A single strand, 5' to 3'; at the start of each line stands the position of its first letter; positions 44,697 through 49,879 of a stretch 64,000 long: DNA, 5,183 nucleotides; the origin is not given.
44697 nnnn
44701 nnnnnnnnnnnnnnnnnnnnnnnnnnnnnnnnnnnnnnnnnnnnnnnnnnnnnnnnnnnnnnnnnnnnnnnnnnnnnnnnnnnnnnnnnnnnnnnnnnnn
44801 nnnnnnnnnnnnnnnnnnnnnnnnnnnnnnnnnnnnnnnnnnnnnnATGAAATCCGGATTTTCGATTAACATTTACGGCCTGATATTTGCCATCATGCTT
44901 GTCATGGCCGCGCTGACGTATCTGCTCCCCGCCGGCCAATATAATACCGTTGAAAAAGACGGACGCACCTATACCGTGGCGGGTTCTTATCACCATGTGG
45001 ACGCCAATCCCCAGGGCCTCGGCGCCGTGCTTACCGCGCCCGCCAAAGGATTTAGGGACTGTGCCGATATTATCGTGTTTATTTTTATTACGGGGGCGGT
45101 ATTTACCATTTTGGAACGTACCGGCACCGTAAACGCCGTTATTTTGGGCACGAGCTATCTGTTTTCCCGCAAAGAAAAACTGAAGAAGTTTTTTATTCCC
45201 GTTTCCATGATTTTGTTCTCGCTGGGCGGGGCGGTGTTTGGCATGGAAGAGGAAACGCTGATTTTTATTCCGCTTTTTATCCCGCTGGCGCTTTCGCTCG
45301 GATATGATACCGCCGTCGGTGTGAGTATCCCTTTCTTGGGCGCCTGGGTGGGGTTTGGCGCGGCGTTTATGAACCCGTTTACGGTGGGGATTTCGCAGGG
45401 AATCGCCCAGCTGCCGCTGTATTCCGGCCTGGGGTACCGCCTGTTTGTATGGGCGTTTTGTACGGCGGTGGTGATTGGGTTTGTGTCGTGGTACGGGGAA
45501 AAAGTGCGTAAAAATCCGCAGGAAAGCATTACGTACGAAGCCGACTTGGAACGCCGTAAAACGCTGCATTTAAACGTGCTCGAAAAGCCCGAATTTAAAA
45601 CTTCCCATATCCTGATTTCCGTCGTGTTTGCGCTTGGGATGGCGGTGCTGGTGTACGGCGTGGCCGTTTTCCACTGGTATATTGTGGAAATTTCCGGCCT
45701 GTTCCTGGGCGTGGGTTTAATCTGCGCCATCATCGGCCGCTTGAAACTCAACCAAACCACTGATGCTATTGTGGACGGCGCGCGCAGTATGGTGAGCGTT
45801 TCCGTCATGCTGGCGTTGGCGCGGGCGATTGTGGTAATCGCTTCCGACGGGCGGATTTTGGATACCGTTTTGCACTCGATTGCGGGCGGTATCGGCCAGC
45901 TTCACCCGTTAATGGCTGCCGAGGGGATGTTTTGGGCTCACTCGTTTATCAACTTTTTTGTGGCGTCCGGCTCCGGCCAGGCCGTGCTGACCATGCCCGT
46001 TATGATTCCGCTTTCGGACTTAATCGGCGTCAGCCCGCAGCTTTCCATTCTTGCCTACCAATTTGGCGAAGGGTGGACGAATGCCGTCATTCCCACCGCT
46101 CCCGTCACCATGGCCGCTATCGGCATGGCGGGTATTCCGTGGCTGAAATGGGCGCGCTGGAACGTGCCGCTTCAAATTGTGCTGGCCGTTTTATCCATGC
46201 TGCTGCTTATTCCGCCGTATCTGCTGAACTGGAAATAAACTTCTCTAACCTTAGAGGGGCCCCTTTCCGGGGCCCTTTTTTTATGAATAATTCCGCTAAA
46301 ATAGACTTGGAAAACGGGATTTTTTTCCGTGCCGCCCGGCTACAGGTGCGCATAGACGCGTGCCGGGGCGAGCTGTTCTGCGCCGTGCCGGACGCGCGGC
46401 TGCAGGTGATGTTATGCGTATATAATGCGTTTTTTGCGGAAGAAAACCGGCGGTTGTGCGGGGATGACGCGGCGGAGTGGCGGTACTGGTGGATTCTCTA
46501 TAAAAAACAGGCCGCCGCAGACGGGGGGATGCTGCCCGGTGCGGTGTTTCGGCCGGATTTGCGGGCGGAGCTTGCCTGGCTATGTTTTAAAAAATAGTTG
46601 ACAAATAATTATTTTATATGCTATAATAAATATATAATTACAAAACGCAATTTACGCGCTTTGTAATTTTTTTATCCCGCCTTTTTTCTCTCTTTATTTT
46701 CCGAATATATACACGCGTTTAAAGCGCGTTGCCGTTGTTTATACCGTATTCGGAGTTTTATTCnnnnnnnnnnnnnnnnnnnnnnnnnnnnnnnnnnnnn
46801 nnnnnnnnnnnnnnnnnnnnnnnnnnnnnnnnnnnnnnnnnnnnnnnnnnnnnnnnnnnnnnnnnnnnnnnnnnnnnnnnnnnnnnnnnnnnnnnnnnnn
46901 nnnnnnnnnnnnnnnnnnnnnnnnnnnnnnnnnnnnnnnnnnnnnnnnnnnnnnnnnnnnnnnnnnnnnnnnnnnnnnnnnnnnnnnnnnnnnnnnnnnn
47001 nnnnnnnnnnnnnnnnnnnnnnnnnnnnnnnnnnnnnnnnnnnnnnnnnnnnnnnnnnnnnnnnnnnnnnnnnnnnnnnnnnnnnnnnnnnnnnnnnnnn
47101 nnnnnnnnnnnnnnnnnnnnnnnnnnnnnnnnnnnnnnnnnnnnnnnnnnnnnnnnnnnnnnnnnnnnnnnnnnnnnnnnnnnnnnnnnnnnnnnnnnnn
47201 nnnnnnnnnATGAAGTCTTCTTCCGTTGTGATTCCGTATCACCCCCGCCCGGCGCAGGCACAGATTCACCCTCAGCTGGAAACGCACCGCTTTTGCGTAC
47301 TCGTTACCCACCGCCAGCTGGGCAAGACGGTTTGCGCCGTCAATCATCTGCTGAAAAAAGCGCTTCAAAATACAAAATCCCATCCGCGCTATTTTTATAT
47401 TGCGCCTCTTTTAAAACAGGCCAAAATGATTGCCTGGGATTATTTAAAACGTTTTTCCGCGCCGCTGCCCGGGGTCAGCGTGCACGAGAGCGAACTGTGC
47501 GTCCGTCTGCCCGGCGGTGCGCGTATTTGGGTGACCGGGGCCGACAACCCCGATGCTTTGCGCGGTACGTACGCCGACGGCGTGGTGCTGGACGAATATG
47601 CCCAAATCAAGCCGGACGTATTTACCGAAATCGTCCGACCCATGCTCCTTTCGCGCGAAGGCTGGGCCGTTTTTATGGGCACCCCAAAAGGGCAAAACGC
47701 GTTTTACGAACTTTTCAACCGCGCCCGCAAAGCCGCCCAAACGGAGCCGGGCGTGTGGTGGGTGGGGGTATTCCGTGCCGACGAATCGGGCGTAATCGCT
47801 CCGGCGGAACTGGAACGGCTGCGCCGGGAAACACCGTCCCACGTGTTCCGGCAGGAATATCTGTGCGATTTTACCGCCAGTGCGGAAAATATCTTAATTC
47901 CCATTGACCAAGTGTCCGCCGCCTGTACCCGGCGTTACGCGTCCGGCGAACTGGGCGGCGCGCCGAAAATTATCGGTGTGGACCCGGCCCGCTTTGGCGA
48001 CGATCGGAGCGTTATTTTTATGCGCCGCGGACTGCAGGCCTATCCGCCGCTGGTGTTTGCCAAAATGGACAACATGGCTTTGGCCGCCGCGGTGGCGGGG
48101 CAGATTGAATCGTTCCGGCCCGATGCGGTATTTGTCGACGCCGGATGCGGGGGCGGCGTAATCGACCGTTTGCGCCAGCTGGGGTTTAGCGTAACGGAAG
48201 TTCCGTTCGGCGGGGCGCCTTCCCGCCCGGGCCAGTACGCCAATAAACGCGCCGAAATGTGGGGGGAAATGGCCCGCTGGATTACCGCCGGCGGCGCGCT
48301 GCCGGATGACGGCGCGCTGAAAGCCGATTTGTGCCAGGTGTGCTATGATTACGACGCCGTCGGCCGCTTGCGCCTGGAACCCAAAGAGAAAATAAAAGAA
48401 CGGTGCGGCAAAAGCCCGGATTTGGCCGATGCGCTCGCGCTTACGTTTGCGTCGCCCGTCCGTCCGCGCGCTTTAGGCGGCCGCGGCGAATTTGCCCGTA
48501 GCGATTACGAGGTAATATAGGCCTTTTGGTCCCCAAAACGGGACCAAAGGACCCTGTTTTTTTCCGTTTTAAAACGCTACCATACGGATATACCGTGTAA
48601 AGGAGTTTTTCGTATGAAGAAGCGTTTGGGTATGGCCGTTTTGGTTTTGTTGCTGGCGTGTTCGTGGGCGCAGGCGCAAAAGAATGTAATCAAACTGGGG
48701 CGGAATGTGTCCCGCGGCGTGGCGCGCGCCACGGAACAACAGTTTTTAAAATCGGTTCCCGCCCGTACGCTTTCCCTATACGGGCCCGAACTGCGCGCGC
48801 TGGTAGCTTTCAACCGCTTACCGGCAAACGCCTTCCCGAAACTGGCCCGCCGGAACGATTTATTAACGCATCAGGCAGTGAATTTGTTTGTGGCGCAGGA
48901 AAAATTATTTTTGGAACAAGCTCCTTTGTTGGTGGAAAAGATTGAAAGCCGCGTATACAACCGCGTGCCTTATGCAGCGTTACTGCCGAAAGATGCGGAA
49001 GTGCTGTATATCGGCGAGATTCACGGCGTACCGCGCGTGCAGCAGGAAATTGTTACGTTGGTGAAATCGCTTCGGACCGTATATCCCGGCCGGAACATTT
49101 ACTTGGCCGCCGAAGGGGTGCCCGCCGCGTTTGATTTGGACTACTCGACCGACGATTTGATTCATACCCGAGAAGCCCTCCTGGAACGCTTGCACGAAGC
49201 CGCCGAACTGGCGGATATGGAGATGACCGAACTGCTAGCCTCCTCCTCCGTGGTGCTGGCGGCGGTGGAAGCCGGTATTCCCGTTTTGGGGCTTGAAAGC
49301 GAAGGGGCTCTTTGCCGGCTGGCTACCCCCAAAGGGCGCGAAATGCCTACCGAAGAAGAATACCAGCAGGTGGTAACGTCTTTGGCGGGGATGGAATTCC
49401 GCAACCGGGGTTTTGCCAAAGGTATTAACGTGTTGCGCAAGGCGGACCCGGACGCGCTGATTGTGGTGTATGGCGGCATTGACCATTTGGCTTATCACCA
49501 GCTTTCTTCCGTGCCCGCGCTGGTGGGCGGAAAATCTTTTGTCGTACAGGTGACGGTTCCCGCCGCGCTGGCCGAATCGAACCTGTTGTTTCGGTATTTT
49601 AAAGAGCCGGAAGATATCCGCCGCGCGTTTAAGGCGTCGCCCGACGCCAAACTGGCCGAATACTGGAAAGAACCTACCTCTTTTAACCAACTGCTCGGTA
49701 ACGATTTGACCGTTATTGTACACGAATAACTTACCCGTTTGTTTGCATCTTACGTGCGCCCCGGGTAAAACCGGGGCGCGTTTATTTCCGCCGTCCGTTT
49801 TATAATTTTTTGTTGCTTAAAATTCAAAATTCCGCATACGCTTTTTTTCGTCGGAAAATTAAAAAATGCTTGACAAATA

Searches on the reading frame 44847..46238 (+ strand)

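Call 41: search_protein_families(library=phrogs, proteins=[window:44847-46238:+], max_evalue=1)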
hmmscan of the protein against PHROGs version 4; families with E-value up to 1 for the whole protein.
window:44847-46238:+ (463 aa): 1 family
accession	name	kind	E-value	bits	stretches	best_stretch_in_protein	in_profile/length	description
phrog_5952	-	unknown function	0.033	14.3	1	242-316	27-98/286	-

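Call 64: search_protein_families(library=pfam, proteins=[window:44847-46238:+], max_evalue=0.01)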
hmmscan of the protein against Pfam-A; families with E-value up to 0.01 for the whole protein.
window:44847-46238:+ (463 aa): 3 families
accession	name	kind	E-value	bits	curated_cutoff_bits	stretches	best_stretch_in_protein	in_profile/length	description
PF03606.21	DcuC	-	2.3e-90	303.8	23.1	1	9-455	4-457/461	C4-dicarboxylate anaerobic carrier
PF02667.20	SCFA_trans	-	3.3e-07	30.1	27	1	249-430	247-426/453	Short chain fatty acid transporter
PF03806.19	ABG_transport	-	7.8e-06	24.8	27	1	15-422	25-447/502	AbgT putative transporter family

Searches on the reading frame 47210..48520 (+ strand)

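Call 7: search_protein_families(library=phrogs, proteins=[window:47210-48520:+])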
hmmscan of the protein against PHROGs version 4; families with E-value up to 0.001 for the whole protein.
window:47210-48520:+ (436 aa): 5 families
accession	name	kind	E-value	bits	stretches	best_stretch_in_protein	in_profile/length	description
phrog_2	-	head and packaging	1.8e-53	183.4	1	8-423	262-597/807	terminase large subunit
phrog_7579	-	head and packaging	1.9e-24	87.2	1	13-229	4-221/239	terminase large subunit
phrog_675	-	head and packaging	3.6e-07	29.8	1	9-164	40-196/576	terminase large subunit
phrog_9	-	head and packaging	2.2e-06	27.8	1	52-273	249-502/812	terminase large subunit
phrog_5909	-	head and packaging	6.8e-05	23.1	1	156-269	6-124/285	terminase large subunit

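Call 8: search_protein_families(library=pfam, proteins=[window:47210-48520:+])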
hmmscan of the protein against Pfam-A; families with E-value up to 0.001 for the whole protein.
window:47210-48520:+ (436 aa): 1 family
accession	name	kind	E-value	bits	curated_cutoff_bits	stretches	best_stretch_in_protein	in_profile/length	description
PF03237.21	Terminase_6N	-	1.2e-13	51.7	22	1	35-228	6-207/215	Terminase large subunit, T4likevirus-type, N-terminal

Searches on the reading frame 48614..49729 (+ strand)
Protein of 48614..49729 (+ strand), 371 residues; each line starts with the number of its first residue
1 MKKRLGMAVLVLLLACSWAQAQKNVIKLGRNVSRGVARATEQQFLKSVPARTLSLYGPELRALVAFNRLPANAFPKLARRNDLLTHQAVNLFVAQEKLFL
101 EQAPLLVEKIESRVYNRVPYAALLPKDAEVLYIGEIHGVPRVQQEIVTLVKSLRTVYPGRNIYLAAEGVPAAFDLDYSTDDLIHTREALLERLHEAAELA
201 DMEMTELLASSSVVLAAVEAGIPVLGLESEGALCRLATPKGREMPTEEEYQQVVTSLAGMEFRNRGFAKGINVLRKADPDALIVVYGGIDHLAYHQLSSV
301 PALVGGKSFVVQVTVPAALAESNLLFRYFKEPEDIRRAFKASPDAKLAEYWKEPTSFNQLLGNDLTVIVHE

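Call 7: search_protein_families(library=phrogs, proteins=[window:48614-49729:+])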
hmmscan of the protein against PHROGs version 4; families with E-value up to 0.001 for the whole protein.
window:48614-49729:+ (371 aa): 0 families

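Call 8: search_protein_families(library=pfam, proteins=[window:48614-49729:+])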
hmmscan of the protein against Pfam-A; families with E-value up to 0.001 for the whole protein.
window:48614-49729:+ (371 aa): 1 family
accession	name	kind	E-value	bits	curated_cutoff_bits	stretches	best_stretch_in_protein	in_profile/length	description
PF04187.18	Cofac_haem_bdg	-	0.00058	20.4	27.7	0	126-253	6-130/213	Haem-binding uptake, Tiki superfamily, ChaN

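Call 64: search_protein_families(library=pfam, proteins=[window:48614-49729:+], max_evalue=0.01)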
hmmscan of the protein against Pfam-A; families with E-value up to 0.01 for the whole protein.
window:48614-49729:+ (371 aa): 1 family
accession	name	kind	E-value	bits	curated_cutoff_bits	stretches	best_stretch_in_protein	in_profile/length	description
PF04187.18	Cofac_haem_bdg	-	0.00058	20.4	27.7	1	126-253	6-130/213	Haem-binding uptake, Tiki superfamily, ChaN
